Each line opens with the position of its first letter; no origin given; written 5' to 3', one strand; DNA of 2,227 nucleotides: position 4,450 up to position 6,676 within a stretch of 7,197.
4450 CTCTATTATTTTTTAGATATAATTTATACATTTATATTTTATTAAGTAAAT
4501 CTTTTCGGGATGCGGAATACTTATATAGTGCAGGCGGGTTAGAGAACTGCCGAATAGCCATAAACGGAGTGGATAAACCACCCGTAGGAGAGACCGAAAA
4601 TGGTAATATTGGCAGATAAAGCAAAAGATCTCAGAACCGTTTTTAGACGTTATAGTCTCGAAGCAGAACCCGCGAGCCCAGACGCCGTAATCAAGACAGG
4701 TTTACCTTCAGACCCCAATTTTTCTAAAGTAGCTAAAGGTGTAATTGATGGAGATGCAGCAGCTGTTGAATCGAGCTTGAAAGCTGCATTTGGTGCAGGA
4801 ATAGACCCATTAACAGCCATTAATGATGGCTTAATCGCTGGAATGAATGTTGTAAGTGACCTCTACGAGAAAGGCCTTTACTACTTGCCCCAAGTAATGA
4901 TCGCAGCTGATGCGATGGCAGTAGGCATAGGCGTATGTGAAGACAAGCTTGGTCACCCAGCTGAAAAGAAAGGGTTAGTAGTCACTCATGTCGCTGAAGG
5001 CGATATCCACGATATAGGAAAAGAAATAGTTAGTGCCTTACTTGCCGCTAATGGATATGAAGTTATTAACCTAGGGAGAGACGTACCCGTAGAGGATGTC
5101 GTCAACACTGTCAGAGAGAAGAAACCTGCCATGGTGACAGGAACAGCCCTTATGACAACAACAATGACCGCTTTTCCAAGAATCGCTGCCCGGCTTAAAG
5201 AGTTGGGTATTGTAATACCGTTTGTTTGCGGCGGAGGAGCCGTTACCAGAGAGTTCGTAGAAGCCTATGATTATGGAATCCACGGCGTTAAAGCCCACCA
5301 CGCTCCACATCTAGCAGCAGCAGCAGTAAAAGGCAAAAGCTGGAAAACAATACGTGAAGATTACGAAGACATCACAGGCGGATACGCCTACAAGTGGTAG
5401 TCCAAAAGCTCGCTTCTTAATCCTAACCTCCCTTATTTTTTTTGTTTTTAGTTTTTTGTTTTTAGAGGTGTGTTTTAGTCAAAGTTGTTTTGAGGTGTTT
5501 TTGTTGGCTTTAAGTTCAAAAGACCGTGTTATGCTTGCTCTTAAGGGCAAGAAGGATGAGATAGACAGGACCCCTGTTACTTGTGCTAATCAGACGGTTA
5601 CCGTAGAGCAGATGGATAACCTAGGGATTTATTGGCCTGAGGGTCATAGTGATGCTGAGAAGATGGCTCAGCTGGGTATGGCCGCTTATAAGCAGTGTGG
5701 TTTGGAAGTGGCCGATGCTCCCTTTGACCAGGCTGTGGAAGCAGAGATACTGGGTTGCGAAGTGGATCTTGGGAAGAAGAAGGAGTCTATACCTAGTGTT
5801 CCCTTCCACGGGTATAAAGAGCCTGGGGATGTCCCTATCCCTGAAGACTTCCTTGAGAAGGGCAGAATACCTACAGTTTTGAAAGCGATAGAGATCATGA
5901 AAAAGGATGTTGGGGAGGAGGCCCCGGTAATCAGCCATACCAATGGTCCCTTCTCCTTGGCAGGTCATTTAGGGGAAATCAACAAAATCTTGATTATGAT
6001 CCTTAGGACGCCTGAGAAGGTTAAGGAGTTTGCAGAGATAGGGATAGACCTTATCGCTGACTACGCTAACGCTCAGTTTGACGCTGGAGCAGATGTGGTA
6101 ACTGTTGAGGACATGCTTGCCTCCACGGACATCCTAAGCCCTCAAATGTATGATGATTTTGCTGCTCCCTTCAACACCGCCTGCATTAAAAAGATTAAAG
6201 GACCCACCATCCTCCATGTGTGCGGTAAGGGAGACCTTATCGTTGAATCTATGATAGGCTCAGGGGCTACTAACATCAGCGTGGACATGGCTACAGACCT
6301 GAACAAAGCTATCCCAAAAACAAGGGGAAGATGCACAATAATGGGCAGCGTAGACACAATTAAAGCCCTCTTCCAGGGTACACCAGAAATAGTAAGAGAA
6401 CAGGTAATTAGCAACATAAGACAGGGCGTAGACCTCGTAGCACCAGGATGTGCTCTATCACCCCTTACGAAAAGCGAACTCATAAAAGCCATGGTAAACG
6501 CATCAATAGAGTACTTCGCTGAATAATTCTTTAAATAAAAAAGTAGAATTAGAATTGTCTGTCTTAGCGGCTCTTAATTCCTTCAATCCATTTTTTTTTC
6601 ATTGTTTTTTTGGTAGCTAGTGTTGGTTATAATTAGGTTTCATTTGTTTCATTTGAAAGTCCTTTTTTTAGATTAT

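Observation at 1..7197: Candidate undescribed system: split mtaB / mtaC-mtaA locus with accessory assembly factors and a peptide-mimic regulator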

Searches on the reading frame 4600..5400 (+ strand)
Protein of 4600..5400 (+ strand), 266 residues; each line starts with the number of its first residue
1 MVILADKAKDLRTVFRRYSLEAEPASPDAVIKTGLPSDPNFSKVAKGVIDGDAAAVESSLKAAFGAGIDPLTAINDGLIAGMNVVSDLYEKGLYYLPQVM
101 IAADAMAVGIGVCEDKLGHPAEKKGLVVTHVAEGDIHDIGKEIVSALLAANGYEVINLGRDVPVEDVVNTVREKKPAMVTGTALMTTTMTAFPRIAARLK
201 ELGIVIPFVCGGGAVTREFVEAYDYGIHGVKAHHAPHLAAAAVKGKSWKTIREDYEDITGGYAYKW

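Call 3: search_protein_families(library=pfam, proteins=[window:4600-5400:+], max_evalue=0.01)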
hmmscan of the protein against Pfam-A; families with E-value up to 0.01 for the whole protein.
window:4600-5400:+ (266 aa): 2 families
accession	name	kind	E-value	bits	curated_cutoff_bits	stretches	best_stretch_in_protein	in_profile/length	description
PF02310.24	B12-binding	-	1.7e-21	76.7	32.1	1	126-226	2-104/121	B12 binding domain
PF02607.22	B12-binding_2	-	1.2e-18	67.5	23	1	44-113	5-73/74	B12 binding domain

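Call 4: search_protein_families(library=ncbifam, proteins=[window:4600-5400:+], max_evalue=0.01)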
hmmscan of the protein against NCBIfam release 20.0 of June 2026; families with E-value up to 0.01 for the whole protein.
window:4600-5400:+ (266 aa): 13 families
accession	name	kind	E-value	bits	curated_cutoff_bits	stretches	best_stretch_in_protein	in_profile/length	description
NF040669.1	MtaC2_Meth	equivalog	2.3e-89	299.3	450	1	8-262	6-266/267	methanol--corrinoid protein MtaC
NF040655.1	MtaC_Meth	equivalog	4.4e-85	284.8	420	1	10-256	4-251/253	methanol--corrinoid protein MtaC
TIGR02370.1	pyl_corrinoid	subfamily_domain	7.6e-65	218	215.3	1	43-235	1-197/197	methyltransferase cognate corrinoid protein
NF041607.1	dimeth_corrin_MtbC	equivalog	5e-38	130.7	350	1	53-222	10-182/203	dimethylamine corrinoid protein MtbC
NF047996.1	corrin_MtgC_2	exception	7.7e-37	126.8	370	1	43-224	7-191/212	glycine betaine-specific corrinoid protein MtgC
TIGR02082.1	metH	equivalog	1.7e-35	122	1010.85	1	35-225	641-839/1182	methionine synthase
NF047995.1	corrinoid_MtgC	exception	6e-35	120.7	310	1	41-221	5-191/215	glycine betaine-specific corrinoid protein MtgC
NF007024.0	PRK09490.1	equivalog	7.6e-28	96.8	1497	1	45-217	666-844/1234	methionine synthase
NF052513.1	TransRegCarH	equivalog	1.4e-07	31.1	400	1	22-218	61-254/274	HTH-type transcriptional repressor CarH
NF002612.0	PRK02261.1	equivalog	4.2e-07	29.6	110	1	125-213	4-93/148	methylaspartate mutase subunit S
TIGR00640.1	acid_CoA_mut_C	subfamily_domain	9e-05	22.5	57.45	1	134-223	12-102/132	methylmalonyl-CoA mutase C-terminal domain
NF045497.1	IsobCoAmut_IcmF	equivalog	0.00012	20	1500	1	127-228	5-109/1076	fused isobutyryl-CoA mutase/GTPase IcmF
TIGR01501.1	MthylAspMutase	equivalog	0.0058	16.4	135.8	1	127-204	4-81/134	methylaspartate mutase subunit S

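Call 18: search_solved_structures(query=window:4600-5400:+, show_alignments=2, max_evalue=1e-10)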
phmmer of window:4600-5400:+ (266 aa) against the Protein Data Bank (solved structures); distinct sequences matched with E-value up to 1e-10: 16.
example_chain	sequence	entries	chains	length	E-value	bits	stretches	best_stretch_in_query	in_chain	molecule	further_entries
2i2x_B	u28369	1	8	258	1.5e-66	227.6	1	10-250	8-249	Methyltransferase 1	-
7xcn_M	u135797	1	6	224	8.1e-34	120.4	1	42-242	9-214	Trimethylamine methyltransferase corrinoid protein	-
9cbp_A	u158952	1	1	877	3.2e-31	111.9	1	39-222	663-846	Methionine synthase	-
8ssd_A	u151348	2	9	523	4.2e-31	111.5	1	42-222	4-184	Methionine synthase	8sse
8ssc_A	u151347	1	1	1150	5.2e-31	111.2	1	39-222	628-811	Methionine synthase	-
9cbq_A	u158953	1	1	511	1.3e-30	109.8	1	39-222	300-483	Methionine synthase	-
9cbo_A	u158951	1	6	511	1.8e-30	109.4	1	39-222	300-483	Methionine synthase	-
9cbr_A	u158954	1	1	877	3.3e-30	108.6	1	39-222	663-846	Methionine synthase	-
3ezx_A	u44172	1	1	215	1.8e-28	102.9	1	41-223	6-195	Monomethylamine corrinoid protein 1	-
1y80_A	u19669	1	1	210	1.5e-26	96.5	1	39-223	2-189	Predicted cobalamin binding protein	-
8g3h_A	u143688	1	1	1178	1.6e-25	93.2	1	39-222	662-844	Methionine synthase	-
1bmt_A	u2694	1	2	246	3.2e-23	85.7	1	49-217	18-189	METHIONINE SYNTHASE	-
3bul_A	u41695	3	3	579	4.6e-22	81.9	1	49-217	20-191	Methionine synthase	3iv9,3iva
1k7y_A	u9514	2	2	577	4.6e-21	78.6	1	49-217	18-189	methionine synthase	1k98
4jgi_A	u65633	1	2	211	1.8e-16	63.5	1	49-215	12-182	Putative uncharacterized protein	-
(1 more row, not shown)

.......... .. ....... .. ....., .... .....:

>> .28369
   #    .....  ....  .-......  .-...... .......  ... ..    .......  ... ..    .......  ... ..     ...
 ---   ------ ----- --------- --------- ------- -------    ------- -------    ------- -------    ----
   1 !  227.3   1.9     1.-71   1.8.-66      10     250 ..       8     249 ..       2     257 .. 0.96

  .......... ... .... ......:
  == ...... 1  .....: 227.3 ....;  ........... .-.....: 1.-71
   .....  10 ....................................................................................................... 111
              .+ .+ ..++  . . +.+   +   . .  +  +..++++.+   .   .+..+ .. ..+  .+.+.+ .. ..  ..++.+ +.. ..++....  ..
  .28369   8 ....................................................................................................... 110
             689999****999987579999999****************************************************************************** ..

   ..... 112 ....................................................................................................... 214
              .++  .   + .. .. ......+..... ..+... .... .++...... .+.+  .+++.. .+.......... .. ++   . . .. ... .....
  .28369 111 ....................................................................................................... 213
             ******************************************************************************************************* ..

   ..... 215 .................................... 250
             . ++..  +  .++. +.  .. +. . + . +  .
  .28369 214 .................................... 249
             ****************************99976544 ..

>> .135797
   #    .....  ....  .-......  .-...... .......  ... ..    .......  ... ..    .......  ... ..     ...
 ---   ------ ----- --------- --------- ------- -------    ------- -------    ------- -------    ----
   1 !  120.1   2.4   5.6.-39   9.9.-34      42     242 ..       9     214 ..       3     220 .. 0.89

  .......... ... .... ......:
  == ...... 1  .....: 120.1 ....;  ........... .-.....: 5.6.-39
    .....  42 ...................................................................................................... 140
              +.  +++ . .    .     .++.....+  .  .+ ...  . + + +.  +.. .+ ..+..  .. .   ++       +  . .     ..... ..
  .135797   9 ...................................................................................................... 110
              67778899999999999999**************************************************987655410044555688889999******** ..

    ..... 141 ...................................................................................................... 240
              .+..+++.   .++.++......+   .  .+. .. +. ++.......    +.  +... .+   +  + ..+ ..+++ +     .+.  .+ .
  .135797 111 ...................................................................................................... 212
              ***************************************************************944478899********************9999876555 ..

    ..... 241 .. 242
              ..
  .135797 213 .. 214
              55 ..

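Call 23: find_homologous_proteins(query=window:4600-5400:+, max_evalue=1e-20)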
Query window:4600-5400:+ (266 aa): 1559 proteins with E <= 1e-20 among 8000 candidates; the best 120 are listed.
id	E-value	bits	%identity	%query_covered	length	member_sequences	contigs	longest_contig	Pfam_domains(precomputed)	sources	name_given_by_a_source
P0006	4.8e-167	572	97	100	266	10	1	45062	PF02607.23,PF02310.25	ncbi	-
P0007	2.9e-145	500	86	100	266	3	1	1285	PF02607.23,PF02310.25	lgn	-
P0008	4.1e-144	497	86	100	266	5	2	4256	PF02607.23,PF02310.25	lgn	-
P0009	2.1e-84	301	58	92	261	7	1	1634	PF02607.23,PF02310.25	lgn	-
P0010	1.5e-83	298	60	92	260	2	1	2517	PF02607.23,PF02310.25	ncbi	-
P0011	2.6e-81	291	57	92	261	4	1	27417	PF02607.23,PF02310.25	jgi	-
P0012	5.0e-80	287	58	92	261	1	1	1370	PF02607.23,PF02310.25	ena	-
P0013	5.8e-79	283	57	92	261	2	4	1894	PF02607.23,PF02310.25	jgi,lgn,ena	-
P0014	5.1e-77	277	54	96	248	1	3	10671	PF02607.23,PF02310.25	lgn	-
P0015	5.7e-76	273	53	96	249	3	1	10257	PF02607.23,PF02310.25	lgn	-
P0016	6.0e-76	273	54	91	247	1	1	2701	PF02607.23,PF02310.25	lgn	-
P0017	7.4e-76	273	52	98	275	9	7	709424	PF02607.23,PF02310.25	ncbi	ncbi:MAG: B12-binding domain-containing protein [Candidatus Methanosuratincola petrocarbonis]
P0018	1.0e-75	273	53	87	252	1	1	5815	PF02607.23,PF02310.25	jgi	-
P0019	1.3e-75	272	52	92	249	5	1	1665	PF02607.23,PF02310.25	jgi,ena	-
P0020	1.6e-75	272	52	92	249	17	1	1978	PF02607.23,PF02310.25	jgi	jgi:methanol corrinoid protein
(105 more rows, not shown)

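Call 32: find_related_loci(query=A1, collection=genome_contigs, flank=10000)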
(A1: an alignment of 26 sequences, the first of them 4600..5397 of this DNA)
Query A1 (266 aa) in genome_contigs; peptide patterns used: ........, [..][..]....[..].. (x = any residue, [..] = any of these).
599 stretches matched a pattern (row limit reached: there are more); 518 encode a relative of the query (tblastn E <= 1e-3); the best 80 are kept; 80 distinct loci.
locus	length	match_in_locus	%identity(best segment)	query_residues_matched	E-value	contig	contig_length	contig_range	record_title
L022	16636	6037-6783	51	3-255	1e-78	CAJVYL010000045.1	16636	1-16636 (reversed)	MAG TPA_asm: uncultured Methylococcales bacterium isolate SRR5469033_bin.11_MetaBAT_v2.12.1_MAG genome assembly, contig:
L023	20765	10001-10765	49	7-261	9e-78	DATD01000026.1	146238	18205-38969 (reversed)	MAG TPA_asm: Methanomassiliicoccus sp. UBA345 UBA345_contig_1750, whole genome shotgun sequence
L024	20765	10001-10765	49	7-261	1e-77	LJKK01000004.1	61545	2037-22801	Methanomassiliicoccales archaeon RumEn M1 contig00020, whole genome shotgun sequence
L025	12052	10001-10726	49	9-255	1e-76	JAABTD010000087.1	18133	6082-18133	MAG: Desulfobacteraceae bacterium isolate S20.Bin143 Scaffold_1844, whole genome shotgun sequence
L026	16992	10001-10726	54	8-253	2e-75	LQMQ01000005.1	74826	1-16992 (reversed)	MAG: Candidatus Hadarchaeum yellowstonense isolate YNP_45 contig_124_112, whole genome shotgun sequence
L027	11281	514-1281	49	3-258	3e-75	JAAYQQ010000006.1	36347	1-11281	MAG: Methanobacteriota archaeon isolate AS22ysBPME_74 8892_AS22, whole genome shotgun sequence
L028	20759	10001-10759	52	14-262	2e-74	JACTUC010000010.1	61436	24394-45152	MAG: Candidatus Methanomethyliaceae archaeon isolate SPRUCE.2016.3.metabat2.33 SPRUCE.2016.3_scaffold_395, whole genome 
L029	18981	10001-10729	54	9-255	3e-74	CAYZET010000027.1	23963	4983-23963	MAG TPA_asm: uncultured Syntrophaceae bacterium isolate binchicken_co107_432 genome assembly, contig: NODE_5248_length_2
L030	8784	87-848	50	14-265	8e-74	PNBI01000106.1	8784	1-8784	MAG: Methanomassiliicoccaceae archaeon isolate fen_33 73.20110800_E3D.115_contig_25151, whole genome shotgun sequence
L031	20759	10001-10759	48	7-259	6e-74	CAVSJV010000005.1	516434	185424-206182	MAG: Methanomassiliicoccaceae archaeon isolate MFD02416.bin.2.149 genome assembly, contig: contig_75303, whole genome sh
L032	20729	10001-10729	54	9-255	2e-73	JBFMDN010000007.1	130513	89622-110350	MAG: Thermodesulfobacteriota bacterium isolate MAG220 MAG220_7, whole genome shotgun sequence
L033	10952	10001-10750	47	14-263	3e-73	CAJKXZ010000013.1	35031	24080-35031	MAG TPA_asm: uncultured Methanomassiliicoccus sp. isolate ERR321597-bin.7 genome assembly, contig: NODE_902_length_35031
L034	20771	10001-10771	46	3-259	4e-73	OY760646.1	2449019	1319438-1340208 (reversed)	MAG: Methanomassiliicoccaceae archaeon isolate 2dded12f-1c8b-4e4a-b374-f87b1937d54c genome assembly, chromosome: 1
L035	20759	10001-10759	46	7-259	4e-73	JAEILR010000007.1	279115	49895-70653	MAG: Methanomassiliicoccus sp. isolate MXMAG1 Contig7, whole genome shotgun sequence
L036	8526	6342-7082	49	14-260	3e-73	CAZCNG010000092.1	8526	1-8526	MAG TPA_asm: uncultured Methanomassiliicoccaceae archaeon isolate SRP142039_co1_156 genome assembly, contig: NODE_8017_l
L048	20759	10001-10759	49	10-258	2e-72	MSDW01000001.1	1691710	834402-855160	MAG: Candidatus Methanohalarchaeum thermophilum isolate HMET1 HMET1_1, whole genome shotgun sequence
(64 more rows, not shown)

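Call 70: search_protein_families(library=pfam, proteins=[L048:10885-11301:-], max_evalue=0.01)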
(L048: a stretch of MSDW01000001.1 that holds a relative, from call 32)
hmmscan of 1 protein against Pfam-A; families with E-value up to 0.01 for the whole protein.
L048:10885-11301:- (139 aa): 20 families
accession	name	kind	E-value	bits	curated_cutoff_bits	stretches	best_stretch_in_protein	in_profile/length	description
PF01022.26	HTH_5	-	3e-09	37.1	22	1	29-71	5-47/47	Bacterial regulatory protein, arsR family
PF12802.13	MarR_2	-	2.3e-08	34.5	27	1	38-79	17-60/61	MarR family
PF13463.12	HTH_27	-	2.8e-07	31.1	22.2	1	25-89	2-68/68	Winged helix DNA-binding domain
PF01638.23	HxlR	-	1.7e-06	28.2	20.8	1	28-111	7-86/91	HxlR-like helix-turn-helix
PF13601.12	HTH_34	-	3.9e-06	27.4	27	1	29-99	3-75/80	Winged helix DNA-binding domain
PF01047.28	MarR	-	9.8e-06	25.8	24.6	1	27-80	4-58/59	MarR family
PF14947.12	HTH_45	-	1.9e-05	25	25.5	1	29-96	9-69/77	Winged helix-turn-helix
PF03551.20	PadR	-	2.3e-05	24.8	27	1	49-94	27-74/75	Transcriptional regulator PadR-like family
PF24034.1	DUF7343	-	2.5e-05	24.5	27.6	1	41-71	20-50/62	Domain of unknown function (DUF7343)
PF22381.2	Staph_reg_Sar_Rot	-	0.00015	22.2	27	1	24-96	12-85/85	Transcriptional regulator SarA/Rot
PF25213.1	HVO_A0261_N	-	0.00021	21.5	35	1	29-90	14-68/86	HVO_A0261 N-terminal domain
PF24270.1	HTH_Cmi2_C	-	0.00022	21.9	27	1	29-73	78-122/125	Cmi2, C-terminal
PF02002.24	TFIIE_alpha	-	0.00053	20.2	22.9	1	26-115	13-100/105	TFIIE alpha subunit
PF09339.16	HTH_IclR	-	0.0009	19.4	22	1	36-71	16-50/52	IclR helix-turn-helix domain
PF15977.11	HTH_46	-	0.0011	19.3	29.3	0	44-70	28-54/68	Winged helix-turn-helix DNA binding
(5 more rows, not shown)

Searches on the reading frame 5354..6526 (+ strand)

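Call 3: search_protein_families(library=pfam, proteins=[window:5354-6526:+], max_evalue=0.01)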
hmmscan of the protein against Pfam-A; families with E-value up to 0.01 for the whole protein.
window:5354-6526:+ (390 aa): 1 family
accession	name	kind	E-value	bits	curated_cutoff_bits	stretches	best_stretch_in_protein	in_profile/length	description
PF01208.23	URO-D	-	6.5e-70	236.3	23.9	1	55-386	2-345/346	Uroporphyrinogen decarboxylase (URO-D)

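Call 4: search_protein_families(library=ncbifam, proteins=[window:5354-6526:+], max_evalue=0.01)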
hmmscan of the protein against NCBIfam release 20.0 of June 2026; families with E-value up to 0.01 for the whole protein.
window:5354-6526:+ (390 aa): 5 families
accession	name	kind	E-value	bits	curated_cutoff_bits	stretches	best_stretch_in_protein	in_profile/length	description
NF004889.0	PRK06252.1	subfamily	2.1e-98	329.5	244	1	53-388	4-337/340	methylcobalamin:coenzyme M methyltransferase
NF040654.1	MtaA_Meth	equivalog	2.3e-93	312.8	400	1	55-388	3-336/337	methylcobamide:CoM methyltransferase MtaA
TIGR01463.1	mtaA_cmuA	subfamily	1e-85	288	235.4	1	54-387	4-338/340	MtaA/CmuA family methyltransferase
NF041608.1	methylcob_mtaseMtbA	equivalog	1.8e-70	237.7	600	1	55-385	6-335/339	methylcobamide:CoM methyltransferase MtbA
TIGR01464.1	hemE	equivalog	2e-18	66.5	302.95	1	131-381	76-333/338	uroporphyrinogen decarboxylase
